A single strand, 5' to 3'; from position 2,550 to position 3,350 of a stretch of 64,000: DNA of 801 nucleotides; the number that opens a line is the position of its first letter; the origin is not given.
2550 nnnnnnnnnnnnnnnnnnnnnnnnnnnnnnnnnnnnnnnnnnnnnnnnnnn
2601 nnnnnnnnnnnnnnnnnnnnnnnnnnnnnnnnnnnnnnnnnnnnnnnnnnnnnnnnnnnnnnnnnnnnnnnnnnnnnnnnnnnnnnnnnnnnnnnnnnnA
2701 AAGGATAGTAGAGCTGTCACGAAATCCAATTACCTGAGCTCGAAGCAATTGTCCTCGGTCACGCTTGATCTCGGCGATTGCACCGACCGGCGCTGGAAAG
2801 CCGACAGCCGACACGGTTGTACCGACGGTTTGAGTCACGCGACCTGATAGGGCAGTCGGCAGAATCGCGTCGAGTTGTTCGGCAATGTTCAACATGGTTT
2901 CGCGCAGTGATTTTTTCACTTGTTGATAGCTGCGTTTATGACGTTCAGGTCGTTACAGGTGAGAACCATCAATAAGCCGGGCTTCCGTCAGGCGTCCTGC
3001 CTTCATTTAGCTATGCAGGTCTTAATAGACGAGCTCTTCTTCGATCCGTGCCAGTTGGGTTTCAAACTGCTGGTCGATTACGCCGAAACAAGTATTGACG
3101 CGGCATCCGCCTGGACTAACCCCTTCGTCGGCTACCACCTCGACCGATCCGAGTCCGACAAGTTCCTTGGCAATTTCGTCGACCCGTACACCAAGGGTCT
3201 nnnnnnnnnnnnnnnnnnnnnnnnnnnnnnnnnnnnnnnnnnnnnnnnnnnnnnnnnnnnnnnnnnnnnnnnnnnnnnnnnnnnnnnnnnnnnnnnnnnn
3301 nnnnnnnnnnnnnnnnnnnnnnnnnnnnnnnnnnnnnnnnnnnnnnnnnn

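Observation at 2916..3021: A ~106-nt conserved element exactly fills the fliH-fliI intercistronic gap and recurs 9 kb away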

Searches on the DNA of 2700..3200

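Call 65: search_rna_families(source=window, start=2700, end=3200, threshold=evalue, max_evalue=1)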
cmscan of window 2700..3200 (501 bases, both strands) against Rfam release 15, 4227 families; matches with E-value up to 1: 0.
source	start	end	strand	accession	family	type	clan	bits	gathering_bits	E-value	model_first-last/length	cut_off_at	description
